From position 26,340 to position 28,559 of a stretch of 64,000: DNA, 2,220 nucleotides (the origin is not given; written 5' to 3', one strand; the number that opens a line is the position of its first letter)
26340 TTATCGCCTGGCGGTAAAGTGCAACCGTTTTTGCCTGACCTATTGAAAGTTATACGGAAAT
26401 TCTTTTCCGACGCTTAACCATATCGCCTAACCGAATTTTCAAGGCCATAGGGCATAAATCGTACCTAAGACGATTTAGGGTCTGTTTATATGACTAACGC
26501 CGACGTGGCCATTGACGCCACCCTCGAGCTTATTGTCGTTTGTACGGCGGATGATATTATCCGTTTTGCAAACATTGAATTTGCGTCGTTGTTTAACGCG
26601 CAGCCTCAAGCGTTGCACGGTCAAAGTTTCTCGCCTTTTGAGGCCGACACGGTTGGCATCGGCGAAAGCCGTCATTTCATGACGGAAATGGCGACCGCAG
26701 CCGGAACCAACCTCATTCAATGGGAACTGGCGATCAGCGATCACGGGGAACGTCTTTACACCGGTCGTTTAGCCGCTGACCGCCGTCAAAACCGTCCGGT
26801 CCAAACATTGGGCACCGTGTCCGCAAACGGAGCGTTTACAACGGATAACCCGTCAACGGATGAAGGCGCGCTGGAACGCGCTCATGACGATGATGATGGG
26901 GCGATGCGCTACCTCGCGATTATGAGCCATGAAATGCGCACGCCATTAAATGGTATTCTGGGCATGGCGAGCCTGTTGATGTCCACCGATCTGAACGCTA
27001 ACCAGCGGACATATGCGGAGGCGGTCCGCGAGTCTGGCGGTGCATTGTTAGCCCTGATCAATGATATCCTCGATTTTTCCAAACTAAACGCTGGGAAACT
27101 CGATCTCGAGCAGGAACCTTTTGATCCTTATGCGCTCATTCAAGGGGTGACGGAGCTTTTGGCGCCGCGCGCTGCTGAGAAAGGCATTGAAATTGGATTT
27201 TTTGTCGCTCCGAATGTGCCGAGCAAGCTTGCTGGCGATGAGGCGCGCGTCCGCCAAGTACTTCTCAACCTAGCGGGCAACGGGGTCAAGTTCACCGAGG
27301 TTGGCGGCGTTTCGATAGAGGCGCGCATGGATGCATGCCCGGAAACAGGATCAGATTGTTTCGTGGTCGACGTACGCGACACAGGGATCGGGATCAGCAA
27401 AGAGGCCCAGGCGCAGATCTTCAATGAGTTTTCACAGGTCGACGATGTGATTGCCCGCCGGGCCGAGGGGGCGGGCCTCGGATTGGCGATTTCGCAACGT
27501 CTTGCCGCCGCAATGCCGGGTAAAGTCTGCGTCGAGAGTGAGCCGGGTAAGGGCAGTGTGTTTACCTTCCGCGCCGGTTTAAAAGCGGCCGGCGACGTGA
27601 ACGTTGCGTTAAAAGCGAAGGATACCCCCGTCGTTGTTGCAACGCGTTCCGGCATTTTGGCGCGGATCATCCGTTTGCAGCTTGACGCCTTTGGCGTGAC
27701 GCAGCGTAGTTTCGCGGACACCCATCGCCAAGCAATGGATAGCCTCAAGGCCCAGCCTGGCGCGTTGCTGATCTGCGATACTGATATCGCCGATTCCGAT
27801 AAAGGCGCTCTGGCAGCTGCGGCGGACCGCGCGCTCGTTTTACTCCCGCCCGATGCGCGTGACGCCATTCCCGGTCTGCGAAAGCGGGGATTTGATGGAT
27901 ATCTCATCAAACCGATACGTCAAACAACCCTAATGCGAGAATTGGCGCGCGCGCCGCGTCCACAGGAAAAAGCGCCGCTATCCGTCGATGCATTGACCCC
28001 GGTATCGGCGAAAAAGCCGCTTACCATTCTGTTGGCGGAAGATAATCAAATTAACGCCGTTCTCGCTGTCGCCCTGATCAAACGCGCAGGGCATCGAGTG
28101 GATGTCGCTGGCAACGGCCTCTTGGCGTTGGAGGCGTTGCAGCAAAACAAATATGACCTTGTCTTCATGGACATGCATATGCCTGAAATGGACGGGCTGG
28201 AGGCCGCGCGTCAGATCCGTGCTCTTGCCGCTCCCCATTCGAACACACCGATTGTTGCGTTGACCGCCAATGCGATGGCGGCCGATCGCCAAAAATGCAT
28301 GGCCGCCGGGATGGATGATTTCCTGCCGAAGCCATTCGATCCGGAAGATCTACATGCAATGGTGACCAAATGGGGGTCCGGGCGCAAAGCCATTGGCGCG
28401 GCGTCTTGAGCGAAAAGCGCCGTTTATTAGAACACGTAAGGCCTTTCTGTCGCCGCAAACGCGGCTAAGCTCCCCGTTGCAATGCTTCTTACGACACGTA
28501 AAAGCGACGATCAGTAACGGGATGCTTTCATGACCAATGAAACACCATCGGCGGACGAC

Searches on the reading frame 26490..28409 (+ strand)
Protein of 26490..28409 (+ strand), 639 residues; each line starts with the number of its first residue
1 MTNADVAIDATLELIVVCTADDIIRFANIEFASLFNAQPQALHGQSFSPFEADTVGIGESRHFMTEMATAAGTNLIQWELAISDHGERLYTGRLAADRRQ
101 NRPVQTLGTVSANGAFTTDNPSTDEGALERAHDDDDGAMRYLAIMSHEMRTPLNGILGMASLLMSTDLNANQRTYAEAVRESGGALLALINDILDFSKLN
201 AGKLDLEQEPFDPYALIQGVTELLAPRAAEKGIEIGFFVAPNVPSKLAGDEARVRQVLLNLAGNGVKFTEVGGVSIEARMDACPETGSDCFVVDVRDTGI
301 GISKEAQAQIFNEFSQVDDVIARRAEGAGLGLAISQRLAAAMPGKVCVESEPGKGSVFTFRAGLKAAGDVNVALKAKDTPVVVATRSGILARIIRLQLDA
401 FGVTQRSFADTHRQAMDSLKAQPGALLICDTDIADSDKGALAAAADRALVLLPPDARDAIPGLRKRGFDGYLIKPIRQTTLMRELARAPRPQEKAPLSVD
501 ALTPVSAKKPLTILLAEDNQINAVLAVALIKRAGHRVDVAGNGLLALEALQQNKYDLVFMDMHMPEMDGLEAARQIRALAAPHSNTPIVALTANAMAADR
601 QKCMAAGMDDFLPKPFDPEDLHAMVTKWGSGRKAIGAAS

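Call 5: search_protein_families(library=pfam, proteins=[window:26490-28409:+], max_evalue=0.01)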
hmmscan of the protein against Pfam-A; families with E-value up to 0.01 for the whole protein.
window:26490-28409:+ (639 aa): 5 families
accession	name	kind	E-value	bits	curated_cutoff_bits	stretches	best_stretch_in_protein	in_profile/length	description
PF00072.30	Response_reg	-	1.9e-32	112.2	30.2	1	513-625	1-110/111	Response regulator receiver domain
PF02518.31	HATPase_c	-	1.4e-23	83.9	26.4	1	249-362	1-107/111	Histidine kinase-, DNA gyrase B-, and HSP90-like ATPase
PF00512.31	HisKA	-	1.6e-18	67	26.9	1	141-202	5-66/66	His Kinase A (phospho-acceptor) domain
PF23198.2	PDE8A_N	-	1.4e-08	35.2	29.6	1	510-604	9-104/147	PDE8A-like, N-terminal domain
PF08448.16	PAS_4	-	0.0034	18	23.1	0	13-85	6-74/110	PAS fold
